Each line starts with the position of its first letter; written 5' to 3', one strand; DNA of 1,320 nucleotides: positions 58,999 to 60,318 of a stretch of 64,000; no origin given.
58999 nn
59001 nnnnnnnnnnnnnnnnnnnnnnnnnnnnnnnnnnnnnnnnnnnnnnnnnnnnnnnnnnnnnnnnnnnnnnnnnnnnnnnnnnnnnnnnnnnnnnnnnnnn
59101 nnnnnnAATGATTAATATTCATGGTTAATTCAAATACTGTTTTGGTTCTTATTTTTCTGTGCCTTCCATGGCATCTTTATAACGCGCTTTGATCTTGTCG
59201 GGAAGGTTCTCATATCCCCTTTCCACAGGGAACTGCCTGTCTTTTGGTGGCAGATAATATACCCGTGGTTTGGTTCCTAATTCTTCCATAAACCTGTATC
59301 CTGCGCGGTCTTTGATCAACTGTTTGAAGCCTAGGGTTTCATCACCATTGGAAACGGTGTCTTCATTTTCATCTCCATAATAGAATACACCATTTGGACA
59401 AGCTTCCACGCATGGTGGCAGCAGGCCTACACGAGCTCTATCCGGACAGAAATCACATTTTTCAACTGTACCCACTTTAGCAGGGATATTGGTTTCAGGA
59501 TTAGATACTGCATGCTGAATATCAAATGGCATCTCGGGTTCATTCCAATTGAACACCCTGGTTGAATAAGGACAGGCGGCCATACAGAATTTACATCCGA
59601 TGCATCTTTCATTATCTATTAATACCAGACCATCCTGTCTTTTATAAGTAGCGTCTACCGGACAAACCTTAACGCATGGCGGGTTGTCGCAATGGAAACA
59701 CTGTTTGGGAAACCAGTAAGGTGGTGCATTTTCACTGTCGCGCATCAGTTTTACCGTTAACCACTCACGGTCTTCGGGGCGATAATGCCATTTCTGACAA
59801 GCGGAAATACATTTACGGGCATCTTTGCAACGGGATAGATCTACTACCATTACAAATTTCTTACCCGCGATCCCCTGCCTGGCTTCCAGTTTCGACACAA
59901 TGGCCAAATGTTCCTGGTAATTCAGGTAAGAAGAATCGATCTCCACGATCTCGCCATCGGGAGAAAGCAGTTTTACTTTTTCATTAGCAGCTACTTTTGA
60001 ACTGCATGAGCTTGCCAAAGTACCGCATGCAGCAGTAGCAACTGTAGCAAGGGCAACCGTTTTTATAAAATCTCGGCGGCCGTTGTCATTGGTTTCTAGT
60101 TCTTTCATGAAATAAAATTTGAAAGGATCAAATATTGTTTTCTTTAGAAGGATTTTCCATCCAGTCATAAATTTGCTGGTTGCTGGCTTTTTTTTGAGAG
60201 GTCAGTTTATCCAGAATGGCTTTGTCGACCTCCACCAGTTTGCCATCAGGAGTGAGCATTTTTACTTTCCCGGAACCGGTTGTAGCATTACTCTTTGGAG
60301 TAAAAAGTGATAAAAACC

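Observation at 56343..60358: Minimal ACIII-like quinol oxidoreductase operon with no catalytic or multiheme subunit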

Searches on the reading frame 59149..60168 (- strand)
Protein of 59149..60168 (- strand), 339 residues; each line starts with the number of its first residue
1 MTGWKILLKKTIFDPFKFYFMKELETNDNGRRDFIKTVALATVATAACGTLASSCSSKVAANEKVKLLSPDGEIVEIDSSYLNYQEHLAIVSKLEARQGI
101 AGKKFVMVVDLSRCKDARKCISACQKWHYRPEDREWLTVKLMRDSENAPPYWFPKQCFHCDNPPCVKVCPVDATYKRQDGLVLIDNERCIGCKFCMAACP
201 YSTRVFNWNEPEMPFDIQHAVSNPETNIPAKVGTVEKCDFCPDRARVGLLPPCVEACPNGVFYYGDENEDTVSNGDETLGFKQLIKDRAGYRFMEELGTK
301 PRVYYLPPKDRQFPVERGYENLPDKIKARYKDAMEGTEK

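Call 3: search_protein_families(library=pfam, proteins=[window:59149-60168:-], max_evalue=0.01)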
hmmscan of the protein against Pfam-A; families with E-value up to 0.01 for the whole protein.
window:59149-60168:- (339 aa): 13 families
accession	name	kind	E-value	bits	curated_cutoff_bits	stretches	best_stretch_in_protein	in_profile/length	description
PF13247.11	Fer4_11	-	2.2e-24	86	26.2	2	151-211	4-66/100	4Fe-4S dicluster domain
PF13237.11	Fer4_10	-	9.7e-12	45.1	25.5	1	182-258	2-53/53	4Fe-4S dicluster domain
PF12838.12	Fer4_7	-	4.7e-10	40.2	27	1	188-261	1-52/52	4Fe-4S dicluster domain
PF13187.11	Fer4_9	-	7.8e-10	39.1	27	2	188-260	1-50/52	4Fe-4S dicluster domain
PF12837.12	Fer4_6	-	1.6e-09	37.6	25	1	182-201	2-21/24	4Fe-4S binding domain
PF12797.12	Fer4_2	-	3.8e-08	33.2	24.5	1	182-201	3-22/22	4Fe-4S binding domain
PF00037.32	Fer4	-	2.5e-06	27.5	21.1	1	183-201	2-20/24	4Fe-4S binding domain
PF25160.1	LdpA_Fe-S-bd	-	3.6e-05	23.9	27.6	1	160-202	5-41/49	LdpA Fe-S cluster-binding domain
PF14697.11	Fer4_21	-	0.00012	22.6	35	1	155-201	6-53/59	4Fe-4S dicluster domain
PF12800.12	Fer4_4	-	0.00048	20.7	24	1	187-201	2-16/17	4Fe-4S binding domain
PF13183.11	Fer4_8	-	0.0053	17.7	27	0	187-261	3-68/68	4Fe-4S dicluster domain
PF13746.11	Fer4_18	-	0.0073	16.9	27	1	156-201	60-97/114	4Fe-4S dicluster domain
PF13484.11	Fer4_16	-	0.0091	17.2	30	0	187-201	51-65/66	4Fe-4S double cluster binding domain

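Call 4: search_protein_families(library=ncbifam, proteins=[window:59149-60168:-], max_evalue=0.01)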
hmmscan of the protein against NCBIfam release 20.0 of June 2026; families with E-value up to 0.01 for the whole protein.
window:59149-60168:- (339 aa): 59 families (the best 25 are shown)
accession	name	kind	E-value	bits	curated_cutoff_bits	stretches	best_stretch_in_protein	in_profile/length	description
NF045797.1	DsrO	equivalog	2.2e-52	177.8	200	1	91-306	30-234/235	sulfate reduction electron transfer complex DsrMKJOP subunit DsrO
NF011569.0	PRK14993.1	equivalog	2.8e-41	141.6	416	2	94-208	33-151/244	tetrathionate reductase subunit TtrB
NF041715.1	arsenate_red_ArrB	equivalog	1.6e-36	126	450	2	104-231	2-131/233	arsenate respiratory reductase iron-sulfur subunit ArrB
NF041782.1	mnquin_red_QrcC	equivalog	5.3e-35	121.2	400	1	105-309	1-228/239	menaquinone reductase iron-sulfur cluster-binding subunit QrcC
TIGR03149.1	cyt_nit_nrfC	equivalog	1.4e-33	116.2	377.6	2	94-207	28-145/225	cytochrome c nitrite reductase Fe-S protein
TIGR02951.1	DMSO_dmsB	equivalog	1.2e-25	90.4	214.1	2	109-211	6-119/161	DMSO/selenate family reductase complex B subunit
TIGR03478.1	DMSO_red_II_bet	subfamily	5.1e-24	84.8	480.7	2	151-208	125-183/321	DMSO reductase family type II enzyme, iron-sulfur subunit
NF008134.0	PRK10882.1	equivalog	2.1e-23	82.9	263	1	144-269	100-210/329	hydrogenase 2 operon protein HybA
NF045715.1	sulf_resp_HmcB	equivalog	5.3e-22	78.3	420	1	131-269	81-200/307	sulfate respiration complex iron-sulfur protein HmcB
NF038355.1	FDH3_beta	equivalog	1.6e-21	77.1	240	1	107-268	5-165/180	formate dehydrogenase FDH3 subunit beta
NF042979.1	EthbenzDh_ebdB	equivalog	1.2e-19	70.5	740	2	151-207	147-204/354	ethylbenzene dehydrogenase subunit beta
TIGR01582.1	FDH-beta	equivalog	6.4e-19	68.1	334.7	1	106-311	23-226/283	formate dehydrogenase subunit beta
NF007658.0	PRK10330.1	equivalog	2.2e-15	56.6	260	1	107-268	5-158/181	electron transport protein HydN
TIGR01660.1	narH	equivalog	4.9e-15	54.9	524.05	1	145-209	171-236/492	nitrate reductase subunit beta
NF009408.0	PRK12769.1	equivalog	6.5e-15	54.3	1003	1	156-262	55-142/659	formate-dependent uric acid utilization protein AegA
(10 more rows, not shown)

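Call 12: search_solved_structures(query=window:59149-60108:-, max_evalue=0.00001)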
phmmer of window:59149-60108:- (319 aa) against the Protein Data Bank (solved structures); distinct sequences matched with E-value up to 0.00001: 42.
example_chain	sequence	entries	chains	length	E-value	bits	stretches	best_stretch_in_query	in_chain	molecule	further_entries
2vpw_B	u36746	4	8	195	1.2e-28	103.6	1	84-185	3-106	NRFC PROTEIN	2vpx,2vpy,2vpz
6cz7_B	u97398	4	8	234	2e-27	99.6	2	86-195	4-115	4Fe-4S ferredoxin, iron-sulfur binding domain protein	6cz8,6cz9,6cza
2ivf_B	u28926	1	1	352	4.3e-21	78.8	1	131-187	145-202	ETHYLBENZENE DEHYDROGENASE BETA-SUBUNIT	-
6f0k_B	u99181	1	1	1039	1e-19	74.3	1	85-238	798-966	Fe-S-cluster-containing hydrogenase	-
1kqf_B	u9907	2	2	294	3.3e-19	72.6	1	96-186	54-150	FORMATE DEHYDROGENASE, NITRATE-INDUCIBLE, IRON-SULFUR SUBUNIT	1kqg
6btm_B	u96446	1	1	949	1.6e-18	70.3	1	125-285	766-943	Alternative Complex III subunit B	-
7qv7_A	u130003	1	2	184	8.6e-17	64.6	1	85-254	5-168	Hydrogen dependent carbon dioxide reductase subunit HycB3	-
4ydd_B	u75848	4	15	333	8.7e-17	64.6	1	129-187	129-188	DMSO reductase family type II enzyme, iron-sulfur subunit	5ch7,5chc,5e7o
30gj_B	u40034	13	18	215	7.6e-16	61.5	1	87-250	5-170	Formate dehydrogenase, beta subunit, putative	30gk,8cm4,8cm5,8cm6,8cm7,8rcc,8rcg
8rc8_B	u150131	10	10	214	1.1e-15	61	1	87-249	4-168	Formate dehydrogenase, beta subunit, putative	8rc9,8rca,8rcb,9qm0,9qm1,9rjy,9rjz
6sdr_B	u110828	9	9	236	1.2e-15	60.8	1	87-250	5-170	Formate dehydrogenase, beta subunit, putative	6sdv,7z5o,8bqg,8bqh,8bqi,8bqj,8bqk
8k9e_B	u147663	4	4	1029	1.3e-15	60.7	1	123-225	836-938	Fe-S-cluster-containing hydrogenase components 1-like protein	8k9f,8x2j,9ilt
7qv7_B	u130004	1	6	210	1.7e-15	60.4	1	133-242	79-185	Hydrogen dependent carbon dioxide reductase subunit HycB4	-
6lod_B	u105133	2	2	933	1.7e-15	60.4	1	79-287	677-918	Fe-S-cluster-containing hydrogenase components 1-like protein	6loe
1q16_B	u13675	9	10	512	2.9e-15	59.6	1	124-189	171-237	Respiratory nitrate reductase 1 beta chain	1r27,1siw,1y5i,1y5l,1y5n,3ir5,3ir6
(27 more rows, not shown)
